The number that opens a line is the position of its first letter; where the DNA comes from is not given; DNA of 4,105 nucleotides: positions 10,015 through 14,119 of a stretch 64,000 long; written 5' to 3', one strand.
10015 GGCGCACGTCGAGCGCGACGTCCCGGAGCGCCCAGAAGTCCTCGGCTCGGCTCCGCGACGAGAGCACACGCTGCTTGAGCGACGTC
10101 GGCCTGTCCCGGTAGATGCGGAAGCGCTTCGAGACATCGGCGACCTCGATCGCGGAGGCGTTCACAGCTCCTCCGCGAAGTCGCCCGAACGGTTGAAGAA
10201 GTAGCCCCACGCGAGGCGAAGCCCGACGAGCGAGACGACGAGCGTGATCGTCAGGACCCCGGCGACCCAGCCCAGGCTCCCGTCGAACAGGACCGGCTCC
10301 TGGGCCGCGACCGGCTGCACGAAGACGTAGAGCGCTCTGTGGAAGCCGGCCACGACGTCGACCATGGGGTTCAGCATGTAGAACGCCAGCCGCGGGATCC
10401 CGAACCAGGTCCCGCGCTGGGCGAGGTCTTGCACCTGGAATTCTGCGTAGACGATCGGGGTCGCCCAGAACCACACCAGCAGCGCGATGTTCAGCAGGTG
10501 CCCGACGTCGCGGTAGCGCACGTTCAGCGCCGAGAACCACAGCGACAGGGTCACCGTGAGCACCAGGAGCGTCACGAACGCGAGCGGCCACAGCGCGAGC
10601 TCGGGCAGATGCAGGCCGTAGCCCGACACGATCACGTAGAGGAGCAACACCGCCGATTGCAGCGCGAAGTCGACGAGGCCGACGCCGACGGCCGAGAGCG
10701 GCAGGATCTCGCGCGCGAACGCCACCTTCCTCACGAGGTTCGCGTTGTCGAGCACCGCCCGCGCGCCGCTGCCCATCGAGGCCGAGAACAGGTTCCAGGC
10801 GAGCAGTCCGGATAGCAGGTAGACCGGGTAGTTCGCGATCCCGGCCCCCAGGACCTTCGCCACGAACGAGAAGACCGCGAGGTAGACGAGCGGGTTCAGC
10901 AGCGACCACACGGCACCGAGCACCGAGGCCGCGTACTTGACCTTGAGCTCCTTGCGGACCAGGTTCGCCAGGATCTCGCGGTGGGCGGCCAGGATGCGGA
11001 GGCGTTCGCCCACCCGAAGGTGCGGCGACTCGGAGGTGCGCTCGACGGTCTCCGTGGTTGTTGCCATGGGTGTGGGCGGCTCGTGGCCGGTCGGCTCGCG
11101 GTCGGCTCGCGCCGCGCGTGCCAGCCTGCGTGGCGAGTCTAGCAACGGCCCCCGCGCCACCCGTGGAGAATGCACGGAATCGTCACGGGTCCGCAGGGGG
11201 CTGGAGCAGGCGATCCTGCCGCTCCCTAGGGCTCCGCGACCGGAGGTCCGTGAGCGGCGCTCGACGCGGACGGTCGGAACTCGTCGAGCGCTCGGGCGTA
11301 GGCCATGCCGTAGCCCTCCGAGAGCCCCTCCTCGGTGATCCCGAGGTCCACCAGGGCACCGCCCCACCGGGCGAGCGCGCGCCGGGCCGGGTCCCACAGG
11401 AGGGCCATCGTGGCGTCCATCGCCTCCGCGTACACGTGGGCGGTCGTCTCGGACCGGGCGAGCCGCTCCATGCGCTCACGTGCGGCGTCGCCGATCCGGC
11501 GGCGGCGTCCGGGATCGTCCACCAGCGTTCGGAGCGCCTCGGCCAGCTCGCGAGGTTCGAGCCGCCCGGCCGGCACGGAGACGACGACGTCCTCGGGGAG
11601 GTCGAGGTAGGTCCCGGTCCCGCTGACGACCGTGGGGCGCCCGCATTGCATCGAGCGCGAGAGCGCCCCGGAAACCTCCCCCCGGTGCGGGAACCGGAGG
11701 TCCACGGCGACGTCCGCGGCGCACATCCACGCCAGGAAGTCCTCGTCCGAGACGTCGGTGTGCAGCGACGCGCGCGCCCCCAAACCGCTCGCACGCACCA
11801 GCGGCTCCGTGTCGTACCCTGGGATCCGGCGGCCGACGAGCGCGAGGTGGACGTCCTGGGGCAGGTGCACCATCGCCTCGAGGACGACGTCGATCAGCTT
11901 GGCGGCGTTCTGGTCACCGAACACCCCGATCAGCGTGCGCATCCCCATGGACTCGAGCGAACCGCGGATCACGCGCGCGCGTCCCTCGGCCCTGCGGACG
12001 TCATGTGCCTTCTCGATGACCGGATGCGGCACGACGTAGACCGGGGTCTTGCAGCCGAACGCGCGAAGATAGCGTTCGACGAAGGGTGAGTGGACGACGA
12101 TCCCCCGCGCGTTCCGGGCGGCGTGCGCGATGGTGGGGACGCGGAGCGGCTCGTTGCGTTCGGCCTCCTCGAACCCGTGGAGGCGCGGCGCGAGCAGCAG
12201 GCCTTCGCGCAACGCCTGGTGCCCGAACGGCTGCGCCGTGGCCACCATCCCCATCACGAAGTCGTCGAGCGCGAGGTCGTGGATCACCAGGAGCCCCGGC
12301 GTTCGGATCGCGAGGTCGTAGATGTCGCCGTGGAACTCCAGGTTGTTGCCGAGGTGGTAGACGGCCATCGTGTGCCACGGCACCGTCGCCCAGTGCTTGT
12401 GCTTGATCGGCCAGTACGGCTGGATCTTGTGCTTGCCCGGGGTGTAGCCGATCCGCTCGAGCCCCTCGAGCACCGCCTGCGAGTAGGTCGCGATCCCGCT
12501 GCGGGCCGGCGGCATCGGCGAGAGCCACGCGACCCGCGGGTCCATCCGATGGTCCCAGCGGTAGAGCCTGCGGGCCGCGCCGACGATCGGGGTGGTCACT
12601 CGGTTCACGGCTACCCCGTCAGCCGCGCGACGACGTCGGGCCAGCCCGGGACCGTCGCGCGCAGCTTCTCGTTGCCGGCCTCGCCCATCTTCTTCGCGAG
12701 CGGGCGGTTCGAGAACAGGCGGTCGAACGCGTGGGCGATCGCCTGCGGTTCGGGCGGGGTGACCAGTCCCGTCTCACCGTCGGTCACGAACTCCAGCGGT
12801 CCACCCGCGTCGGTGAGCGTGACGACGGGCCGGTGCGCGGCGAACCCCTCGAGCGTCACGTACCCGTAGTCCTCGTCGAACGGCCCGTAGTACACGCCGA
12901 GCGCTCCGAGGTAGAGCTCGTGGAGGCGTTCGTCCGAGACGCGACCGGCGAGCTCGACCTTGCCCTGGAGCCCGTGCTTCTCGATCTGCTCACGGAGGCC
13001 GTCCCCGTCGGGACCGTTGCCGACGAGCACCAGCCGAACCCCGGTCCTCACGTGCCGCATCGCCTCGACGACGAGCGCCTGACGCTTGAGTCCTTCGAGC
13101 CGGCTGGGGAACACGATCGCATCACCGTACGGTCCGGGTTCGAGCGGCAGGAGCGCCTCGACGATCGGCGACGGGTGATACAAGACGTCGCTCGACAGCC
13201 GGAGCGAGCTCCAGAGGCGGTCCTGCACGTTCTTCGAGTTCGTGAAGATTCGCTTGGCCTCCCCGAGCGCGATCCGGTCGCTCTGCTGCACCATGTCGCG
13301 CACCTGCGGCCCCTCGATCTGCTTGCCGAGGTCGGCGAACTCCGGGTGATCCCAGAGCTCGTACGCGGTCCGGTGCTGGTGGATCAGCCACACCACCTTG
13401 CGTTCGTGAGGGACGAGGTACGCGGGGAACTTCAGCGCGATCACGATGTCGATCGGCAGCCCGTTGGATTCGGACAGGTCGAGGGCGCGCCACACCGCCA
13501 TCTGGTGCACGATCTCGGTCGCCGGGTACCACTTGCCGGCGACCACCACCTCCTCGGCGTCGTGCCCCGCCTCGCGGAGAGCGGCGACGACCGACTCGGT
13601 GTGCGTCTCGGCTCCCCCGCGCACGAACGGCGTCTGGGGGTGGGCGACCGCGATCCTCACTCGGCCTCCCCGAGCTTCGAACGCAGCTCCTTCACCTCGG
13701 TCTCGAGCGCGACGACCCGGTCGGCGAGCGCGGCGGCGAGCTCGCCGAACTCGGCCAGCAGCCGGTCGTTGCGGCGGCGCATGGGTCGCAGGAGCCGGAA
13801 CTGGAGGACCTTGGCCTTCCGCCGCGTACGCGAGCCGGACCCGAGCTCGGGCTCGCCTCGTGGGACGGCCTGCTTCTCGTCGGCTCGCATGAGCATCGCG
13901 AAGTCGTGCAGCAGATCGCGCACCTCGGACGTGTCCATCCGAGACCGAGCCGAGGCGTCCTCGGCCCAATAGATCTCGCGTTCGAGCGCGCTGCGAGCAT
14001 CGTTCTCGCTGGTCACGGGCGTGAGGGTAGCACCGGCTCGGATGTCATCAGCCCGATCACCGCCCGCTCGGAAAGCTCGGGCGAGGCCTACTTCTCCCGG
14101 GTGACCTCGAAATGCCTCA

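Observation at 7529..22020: ABC-transporter-dependent cell-wall glycopolymer (mannan/teichoic-acid-like) locus with a possible chain-end recognition and termination module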

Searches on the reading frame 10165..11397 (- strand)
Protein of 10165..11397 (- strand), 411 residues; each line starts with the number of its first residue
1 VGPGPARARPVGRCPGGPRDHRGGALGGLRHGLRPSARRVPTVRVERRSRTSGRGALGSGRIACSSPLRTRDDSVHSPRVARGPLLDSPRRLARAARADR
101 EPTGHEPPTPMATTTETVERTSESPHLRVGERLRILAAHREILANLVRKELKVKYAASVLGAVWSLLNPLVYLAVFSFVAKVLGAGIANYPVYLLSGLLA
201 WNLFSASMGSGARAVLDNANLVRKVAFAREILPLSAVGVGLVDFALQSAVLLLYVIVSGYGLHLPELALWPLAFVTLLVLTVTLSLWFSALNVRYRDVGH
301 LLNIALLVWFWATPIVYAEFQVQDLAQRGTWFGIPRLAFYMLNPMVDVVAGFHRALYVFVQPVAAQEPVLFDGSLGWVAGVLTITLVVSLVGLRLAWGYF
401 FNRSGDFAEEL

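Call 7: search_protein_families(library=pfam, proteins=[window:10165-11397:-], max_evalue=0.01)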
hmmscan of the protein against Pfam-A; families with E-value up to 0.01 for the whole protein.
window:10165-11397:- (411 aa): 1 family
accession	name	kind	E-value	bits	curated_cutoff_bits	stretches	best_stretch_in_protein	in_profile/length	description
PF01061.29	ABC2_membrane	-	8.6e-14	52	26.9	1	146-318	6-182/211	ABC-2 type transporter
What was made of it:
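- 10162..11067 (-): D: Wzm ABC-2 permease. ABC2_membrane E=9e-14 (call 7).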

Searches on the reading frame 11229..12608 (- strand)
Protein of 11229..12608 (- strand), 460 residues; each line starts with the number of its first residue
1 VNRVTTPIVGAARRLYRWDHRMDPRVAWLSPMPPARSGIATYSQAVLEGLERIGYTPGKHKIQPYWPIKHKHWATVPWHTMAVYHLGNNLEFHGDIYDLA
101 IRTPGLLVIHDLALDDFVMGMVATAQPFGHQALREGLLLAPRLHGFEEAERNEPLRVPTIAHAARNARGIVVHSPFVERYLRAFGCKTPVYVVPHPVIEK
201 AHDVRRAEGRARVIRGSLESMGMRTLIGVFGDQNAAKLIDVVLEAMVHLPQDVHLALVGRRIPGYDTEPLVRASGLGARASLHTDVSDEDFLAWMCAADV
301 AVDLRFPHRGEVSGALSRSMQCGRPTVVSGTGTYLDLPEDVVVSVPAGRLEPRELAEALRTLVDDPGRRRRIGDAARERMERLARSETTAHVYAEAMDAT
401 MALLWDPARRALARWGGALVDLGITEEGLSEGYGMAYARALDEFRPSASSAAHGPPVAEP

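Call 7: search_protein_families(library=pfam, proteins=[window:11229-12608:-], max_evalue=0.01)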
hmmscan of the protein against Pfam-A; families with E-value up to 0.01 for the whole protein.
window:11229-12608:- (460 aa): 4 families
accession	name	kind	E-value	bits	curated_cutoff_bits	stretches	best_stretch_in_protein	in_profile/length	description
PF13692.12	Glyco_trans_1_4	-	3.9e-08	34.1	27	1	227-365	4-142/142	Glycosyl transferases group 1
PF13524.12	Glyco_trans_1_2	-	1.3e-06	28.9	25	1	244-382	7-131/144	Glycosyl transferase-like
PF00534.26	Glycos_transf_1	-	1.6e-06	28.2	26.4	1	223-379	14-172/172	Glycosyl transferases group 1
PF13439.12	Glyco_transf_4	-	0.00059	20.3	28.5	1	144-197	104-166/170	Glycosyltransferase Family 4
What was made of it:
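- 11226..12608 (-): E: divergent GT4 glycosyltransferase (candidate polymerase partner). Glyco_trans_1_4 and Glycos_transf_1, E about 1e-6 to 4e-8 (call 7).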

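Call 11: search_protein_families(library=ncbifam, proteins=[window:11229-12608:-], max_evalue=0.01)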
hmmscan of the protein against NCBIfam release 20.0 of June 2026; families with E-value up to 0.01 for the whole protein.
window:11229-12608:- (460 aa): 4 families
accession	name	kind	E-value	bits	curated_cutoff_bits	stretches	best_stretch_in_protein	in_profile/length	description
NF041876.1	EPS_EpsE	equivalog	2.9e-08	33.3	400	1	268-391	266-387/389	exopolysaccharide biosynthesis GT4 family glycosyltransferase EpsE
TIGR03088.1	stp2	hypoth_equivalog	4.8e-05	22.6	409.05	1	243-398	217-371/374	TIGR03088 family PEP-CTERM/XrtA system glycosyltransferase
NF053787.1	GlcN_PG_synth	equivalog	0.00036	19.5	480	1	215-383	188-342/361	N-acetylglucosaminyl phosphatidylglycerol synthase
TIGR03449.1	mycothiol_MshA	equivalog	0.0014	17.6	462.5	1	270-397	276-401/406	D-inositol-3-phosphate glycosyltransferase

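Call 62: search_solved_structures(query=window:11229-12608:-, max_evalue=0.01)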
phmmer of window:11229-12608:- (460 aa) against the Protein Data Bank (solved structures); distinct sequences matched with E-value up to 0.01: 2.
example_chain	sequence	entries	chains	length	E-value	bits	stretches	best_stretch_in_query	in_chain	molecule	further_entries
6kih_A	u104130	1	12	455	1.6e-08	37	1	146-390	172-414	Tll1590 protein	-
7qsg_A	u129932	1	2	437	4.2e-06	29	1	245-384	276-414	D-inositol 3-phosphate glycosyltransferase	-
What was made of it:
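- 11226..12608 (-): Best PDB match is the GT4 protein 6KIH (call 62).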

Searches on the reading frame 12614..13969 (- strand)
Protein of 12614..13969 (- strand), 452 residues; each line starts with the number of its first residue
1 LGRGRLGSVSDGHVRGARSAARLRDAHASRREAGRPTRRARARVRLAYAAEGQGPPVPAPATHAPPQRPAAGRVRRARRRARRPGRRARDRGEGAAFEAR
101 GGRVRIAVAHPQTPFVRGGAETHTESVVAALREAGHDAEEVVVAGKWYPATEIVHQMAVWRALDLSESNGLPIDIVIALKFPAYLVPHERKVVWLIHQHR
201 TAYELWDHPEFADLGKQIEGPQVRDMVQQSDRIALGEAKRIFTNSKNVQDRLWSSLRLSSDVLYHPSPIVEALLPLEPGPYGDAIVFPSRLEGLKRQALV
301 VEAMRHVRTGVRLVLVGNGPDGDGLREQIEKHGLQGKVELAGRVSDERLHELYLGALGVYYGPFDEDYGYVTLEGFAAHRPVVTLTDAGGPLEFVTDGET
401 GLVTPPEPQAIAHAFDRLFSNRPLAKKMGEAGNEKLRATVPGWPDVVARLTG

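Call 7: search_protein_families(library=pfam, proteins=[window:12614-13969:-], max_evalue=0.01)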
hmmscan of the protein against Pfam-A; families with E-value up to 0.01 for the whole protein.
window:12614-13969:- (452 aa): 2 families
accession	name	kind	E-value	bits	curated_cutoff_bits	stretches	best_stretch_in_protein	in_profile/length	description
PF00534.26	Glycos_transf_1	-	3.8e-27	95.3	26.4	1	285-434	18-171/172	Glycosyl transferases group 1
PF13692.12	Glyco_trans_1_4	-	1.7e-20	74.1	27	1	284-421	3-142/142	Glycosyl transferases group 1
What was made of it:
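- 12611..13660 (-): F: highly conserved GT4 glycosyltransferase, translationally coupled to the coiled-coil ORF. Glycos_transf_1 E=4e-27 (call 7).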
